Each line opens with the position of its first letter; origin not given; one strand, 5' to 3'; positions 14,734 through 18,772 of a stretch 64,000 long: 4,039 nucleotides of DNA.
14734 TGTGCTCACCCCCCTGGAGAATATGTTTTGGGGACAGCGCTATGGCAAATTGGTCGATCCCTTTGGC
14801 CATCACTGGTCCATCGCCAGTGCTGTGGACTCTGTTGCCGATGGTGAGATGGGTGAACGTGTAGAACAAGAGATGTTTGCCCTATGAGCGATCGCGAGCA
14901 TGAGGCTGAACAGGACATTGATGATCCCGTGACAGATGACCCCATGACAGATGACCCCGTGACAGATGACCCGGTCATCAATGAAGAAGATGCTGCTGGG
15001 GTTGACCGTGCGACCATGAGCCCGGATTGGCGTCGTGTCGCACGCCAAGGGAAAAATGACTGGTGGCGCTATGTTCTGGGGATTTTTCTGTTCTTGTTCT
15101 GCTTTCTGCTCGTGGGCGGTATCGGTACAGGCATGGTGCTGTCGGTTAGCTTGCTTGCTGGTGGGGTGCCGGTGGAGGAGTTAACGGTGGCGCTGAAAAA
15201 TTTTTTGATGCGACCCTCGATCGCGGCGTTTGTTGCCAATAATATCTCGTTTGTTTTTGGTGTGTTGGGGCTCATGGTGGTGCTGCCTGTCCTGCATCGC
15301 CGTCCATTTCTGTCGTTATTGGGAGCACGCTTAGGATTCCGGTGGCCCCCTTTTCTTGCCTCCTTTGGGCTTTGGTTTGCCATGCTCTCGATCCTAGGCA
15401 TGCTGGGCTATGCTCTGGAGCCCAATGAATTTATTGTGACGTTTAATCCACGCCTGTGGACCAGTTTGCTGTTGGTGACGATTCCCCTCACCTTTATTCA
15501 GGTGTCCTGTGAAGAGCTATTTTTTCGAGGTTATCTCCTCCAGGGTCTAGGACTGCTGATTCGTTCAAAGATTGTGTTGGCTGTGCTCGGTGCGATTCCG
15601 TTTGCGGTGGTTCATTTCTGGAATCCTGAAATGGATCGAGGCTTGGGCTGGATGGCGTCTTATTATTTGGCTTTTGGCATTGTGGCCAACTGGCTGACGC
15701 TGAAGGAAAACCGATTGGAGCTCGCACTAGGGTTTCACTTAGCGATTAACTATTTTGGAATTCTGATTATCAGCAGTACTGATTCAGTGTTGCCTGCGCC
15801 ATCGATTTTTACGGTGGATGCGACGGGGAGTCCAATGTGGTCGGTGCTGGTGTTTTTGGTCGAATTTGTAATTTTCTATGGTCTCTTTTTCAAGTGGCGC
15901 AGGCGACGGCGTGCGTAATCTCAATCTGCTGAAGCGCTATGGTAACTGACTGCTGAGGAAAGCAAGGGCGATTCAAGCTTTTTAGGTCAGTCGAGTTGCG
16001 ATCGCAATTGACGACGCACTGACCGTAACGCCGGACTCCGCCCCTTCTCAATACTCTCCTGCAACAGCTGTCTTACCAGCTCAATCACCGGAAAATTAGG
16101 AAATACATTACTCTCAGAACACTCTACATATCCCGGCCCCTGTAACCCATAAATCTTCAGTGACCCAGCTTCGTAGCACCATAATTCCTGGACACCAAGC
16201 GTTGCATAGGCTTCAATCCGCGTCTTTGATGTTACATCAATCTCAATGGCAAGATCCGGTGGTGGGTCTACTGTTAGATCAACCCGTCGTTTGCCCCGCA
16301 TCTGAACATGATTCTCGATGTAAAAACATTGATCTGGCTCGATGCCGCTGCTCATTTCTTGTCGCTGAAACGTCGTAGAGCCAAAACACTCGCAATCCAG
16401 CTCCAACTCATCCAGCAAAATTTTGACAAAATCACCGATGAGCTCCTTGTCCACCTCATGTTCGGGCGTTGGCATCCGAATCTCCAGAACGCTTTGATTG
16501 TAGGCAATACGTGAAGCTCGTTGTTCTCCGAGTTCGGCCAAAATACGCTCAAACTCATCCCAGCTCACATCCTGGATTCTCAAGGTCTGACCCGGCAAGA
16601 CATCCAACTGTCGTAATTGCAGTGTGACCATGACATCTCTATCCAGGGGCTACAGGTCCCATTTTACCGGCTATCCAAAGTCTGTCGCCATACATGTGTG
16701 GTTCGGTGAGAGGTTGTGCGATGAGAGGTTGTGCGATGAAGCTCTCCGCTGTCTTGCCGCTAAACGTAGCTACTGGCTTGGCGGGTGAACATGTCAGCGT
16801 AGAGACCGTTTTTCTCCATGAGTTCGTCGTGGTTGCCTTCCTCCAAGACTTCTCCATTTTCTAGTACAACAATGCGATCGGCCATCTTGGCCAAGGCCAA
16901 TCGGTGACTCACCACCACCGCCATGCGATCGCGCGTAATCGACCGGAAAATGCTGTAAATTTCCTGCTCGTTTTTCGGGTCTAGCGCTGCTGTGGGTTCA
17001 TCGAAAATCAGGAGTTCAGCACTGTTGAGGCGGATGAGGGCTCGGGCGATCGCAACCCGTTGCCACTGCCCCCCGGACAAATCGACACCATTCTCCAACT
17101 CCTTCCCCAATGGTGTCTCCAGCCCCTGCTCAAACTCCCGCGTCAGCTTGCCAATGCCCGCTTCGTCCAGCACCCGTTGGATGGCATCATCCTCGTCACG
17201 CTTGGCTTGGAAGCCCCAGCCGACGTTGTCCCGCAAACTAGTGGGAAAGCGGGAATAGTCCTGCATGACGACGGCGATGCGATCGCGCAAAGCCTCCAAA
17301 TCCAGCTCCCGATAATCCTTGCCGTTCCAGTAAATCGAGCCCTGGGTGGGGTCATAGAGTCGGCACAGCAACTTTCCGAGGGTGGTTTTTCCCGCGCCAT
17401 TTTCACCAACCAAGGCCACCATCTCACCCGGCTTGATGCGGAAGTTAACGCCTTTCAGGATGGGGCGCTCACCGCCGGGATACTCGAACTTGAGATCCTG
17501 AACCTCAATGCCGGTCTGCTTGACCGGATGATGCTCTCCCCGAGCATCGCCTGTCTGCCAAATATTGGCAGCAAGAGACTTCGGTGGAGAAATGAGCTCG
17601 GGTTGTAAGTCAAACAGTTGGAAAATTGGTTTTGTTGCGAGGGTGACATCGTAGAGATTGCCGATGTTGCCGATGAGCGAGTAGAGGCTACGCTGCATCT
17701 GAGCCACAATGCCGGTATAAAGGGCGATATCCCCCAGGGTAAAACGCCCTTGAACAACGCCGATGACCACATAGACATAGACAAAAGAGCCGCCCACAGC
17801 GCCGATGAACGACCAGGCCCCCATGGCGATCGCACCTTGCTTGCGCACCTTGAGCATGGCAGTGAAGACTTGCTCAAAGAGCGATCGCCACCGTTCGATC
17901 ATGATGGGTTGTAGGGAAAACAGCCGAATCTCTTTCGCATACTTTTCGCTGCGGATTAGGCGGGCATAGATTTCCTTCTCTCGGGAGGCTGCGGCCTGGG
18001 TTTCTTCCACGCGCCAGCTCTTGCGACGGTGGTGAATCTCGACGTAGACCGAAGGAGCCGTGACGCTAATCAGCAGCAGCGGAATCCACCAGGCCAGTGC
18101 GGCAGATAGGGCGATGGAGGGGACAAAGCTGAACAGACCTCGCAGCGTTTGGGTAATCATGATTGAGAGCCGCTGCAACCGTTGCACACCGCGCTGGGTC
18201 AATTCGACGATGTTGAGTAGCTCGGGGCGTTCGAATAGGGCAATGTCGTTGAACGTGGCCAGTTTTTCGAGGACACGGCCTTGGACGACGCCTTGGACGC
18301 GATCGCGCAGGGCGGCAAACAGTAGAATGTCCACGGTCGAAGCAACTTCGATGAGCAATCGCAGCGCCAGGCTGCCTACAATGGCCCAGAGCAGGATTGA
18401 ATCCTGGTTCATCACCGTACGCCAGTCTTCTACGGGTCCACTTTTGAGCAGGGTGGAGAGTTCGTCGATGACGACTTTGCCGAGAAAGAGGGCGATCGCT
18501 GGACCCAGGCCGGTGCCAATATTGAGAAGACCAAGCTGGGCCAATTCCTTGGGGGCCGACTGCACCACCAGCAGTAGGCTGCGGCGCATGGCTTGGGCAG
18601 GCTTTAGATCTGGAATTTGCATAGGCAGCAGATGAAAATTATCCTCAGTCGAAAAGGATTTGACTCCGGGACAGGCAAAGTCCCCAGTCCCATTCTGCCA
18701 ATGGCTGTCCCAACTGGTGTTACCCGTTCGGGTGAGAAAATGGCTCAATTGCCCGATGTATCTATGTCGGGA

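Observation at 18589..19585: Unknown 317-aa ORF starting 10 bp from the divergent start of an ABC exporter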

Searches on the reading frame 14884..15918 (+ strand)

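Call 3: search_protein_families(library=pfam, proteins=[window:14884-15918:+], max_evalue=0.1)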
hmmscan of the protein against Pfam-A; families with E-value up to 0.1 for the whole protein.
window:14884-15918:+ (344 aa): 2 families
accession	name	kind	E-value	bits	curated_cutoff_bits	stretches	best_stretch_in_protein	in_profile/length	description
PF02517.21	Rce1-like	-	1.3e-13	51.5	22.4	1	194-291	3-93/93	Type II CAAX prenyl endopeptidase Rce1-like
PF15833.10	DUF4714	-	0.056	14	27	0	188-236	55-103/149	Domain of unknown function (DUF4714)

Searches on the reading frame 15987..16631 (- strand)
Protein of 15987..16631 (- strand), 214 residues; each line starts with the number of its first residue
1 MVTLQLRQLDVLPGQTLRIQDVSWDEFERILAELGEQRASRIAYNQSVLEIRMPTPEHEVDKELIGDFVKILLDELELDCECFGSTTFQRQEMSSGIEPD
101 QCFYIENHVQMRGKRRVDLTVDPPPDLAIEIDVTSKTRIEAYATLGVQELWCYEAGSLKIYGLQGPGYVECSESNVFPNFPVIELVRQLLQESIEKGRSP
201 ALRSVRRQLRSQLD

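Call 3: search_protein_families(library=pfam, proteins=[window:15987-16631:-], max_evalue=0.1)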
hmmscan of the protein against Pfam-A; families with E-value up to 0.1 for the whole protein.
window:15987-16631:- (214 aa): 1 family
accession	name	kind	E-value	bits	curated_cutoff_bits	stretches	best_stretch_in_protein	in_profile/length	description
PF05685.18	Uma2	-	4.4e-16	59.3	27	1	24-171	1-149/172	Putative restriction endonuclease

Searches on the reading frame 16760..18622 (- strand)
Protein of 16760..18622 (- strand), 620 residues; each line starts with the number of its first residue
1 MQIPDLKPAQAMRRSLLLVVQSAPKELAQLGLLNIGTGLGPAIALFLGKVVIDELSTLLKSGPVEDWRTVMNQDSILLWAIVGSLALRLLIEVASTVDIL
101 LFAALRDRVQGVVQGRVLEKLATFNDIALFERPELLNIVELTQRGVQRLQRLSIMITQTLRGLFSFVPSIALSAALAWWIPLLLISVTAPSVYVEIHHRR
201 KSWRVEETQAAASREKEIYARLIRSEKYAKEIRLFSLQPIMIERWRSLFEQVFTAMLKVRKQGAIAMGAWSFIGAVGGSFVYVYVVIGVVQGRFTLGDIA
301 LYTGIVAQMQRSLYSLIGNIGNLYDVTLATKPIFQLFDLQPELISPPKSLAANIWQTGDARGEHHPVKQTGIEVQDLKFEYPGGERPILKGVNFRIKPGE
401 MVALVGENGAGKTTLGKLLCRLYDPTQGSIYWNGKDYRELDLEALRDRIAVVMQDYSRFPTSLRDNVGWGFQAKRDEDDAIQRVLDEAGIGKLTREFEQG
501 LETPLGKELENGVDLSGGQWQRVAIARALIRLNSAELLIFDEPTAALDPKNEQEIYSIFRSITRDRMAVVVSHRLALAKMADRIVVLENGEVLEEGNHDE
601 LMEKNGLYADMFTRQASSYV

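Call 3: search_protein_families(library=pfam, proteins=[window:16760-18622:-], max_evalue=0.1)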
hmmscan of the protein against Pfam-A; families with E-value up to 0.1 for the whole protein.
window:16760-18622:- (620 aa): 9 families
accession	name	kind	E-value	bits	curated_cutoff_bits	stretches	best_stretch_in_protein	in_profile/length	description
PF00005.33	ABC_tran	-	4.4e-33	115.2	25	1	389-545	1-137/137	ABC transporter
PF13304.12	AAA_21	-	1.4e-08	35.7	27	2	521-573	243-298/304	AAA domain, putative AbiEii toxin, Type IV TA system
PF02463.25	SMC_N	-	9e-08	32.2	40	1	472-586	135-210/220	RecF/RecN/SMC N terminal domain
PF00664.28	ABC_membrane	-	3.4e-05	24.1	28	1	155-313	118-274/274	ABC transporter transmembrane region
PF13401.12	AAA_22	-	0.0019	19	27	1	400-446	6-33/130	AAA domain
PF13555.12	AAA_29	-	0.029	14.6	27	1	391-415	14-38/61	P-loop containing region of AAA domain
PF02367.23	TsaE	-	0.037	14.4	26.6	1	396-422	18-44/128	Threonylcarbamoyl adenosine biosynthesis protein TsaE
PF07728.20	AAA_5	-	0.046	14.2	22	1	402-447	2-47/139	AAA domain (dynein-related subfamily)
PF13191.12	AAA_16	-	0.081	13.9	32.6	0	400-446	25-75/167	AAA ATPase domain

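Call 4: search_protein_families(library=ncbifam, proteins=[window:16760-18622:-], max_evalue=0.1)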
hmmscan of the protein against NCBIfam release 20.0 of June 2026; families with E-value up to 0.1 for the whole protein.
window:16760-18622:- (620 aa): 194 families (the best 25 are shown)
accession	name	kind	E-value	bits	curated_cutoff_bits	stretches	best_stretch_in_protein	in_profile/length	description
TIGR02203.1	MsbA_lipidA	equivalog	2.7e-79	267.2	602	1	87-613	64-567/572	lipid A export permease/ATP-binding protein MsbA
TIGR02204.1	MsbA_rel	hypoth_equivalog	3.1e-70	237.4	780.4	1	80-613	60-573/576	ABC transporter, permease/ATP-binding protein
TIGR03375.1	type_I_sec_LssB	subfamily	4.7e-70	236.7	693.1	1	173-605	285-692/696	type I secretion system permease/ATPase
NF008381.0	PRK11176.1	equivalog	1.6e-64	218.3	867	1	170-615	157-579/582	lipid A ABC transporter ATP-binding protein/permease MsbA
TIGR01846.1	type_I_sec_HlyB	subfamily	2.4e-63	214.5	725.55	1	158-616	255-693/694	type I secretion system permease/ATPase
TIGR03796.1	NHLM_micro_ABC1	equivalog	5e-63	213.4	853.3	1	143-611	258-708/710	NHLP family bacteriocin export ABC transporter peptidase/permease/ATPase subunit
TIGR00958.1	3a01208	subfamily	6.2e-63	213.2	874.6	1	248-611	365-710/711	antigen peptide transporter 2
NF045513.1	HepA_fam_ABC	equivalog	6.4e-63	213.1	725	1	109-609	126-603/610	heterocyst formation ABC transporter subunit HepA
TIGR03797.1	NHLM_micro_ABC2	equivalog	3.1e-60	204.5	709.4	1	143-615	239-685/686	NHLP bacteriocin export ABC transporter permease/ATPase subunit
NF010178.0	PRK13657.1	equivalog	7.3e-59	199.7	733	1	52-614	46-569/588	glucan ABC transporter ATP-binding protein/ permease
NF008364.0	PRK11160.1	equivalog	9.1e-59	199.5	630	1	169-613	157-573/575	heme ABC transporter ATP-binding protein/permease CydC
TIGR02857.1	CydD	equivalog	1.4e-55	189.3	435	1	357-587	320-529/529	thiol reductant ABC exporter subunit CydD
NF052233.1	CphA_assoc_ABC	equivalog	1.7e-55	188.7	880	1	241-617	391-745/766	cyanophycin metabolism-associated ABC transporter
TIGR02868.1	CydC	equivalog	7.1e-51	173.4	329.05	1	168-575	143-530/530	thiol reductant ABC exporter subunit CydC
TIGR01193.1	bacteriocin_ABC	subfamily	1.1e-49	169.6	523.85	1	368-613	470-707/708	peptide cleavage/export ABC transporter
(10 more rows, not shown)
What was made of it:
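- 16760..18622 (-): Divergent neighbour: fused TMD-NBD ABC exporter, 620 aa, MsbA-like but below every equivalog cut-off. The best NCBIfam match is MsbA_lipidA at 267 bits against a cut-off of 602 (calls 3, 4).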
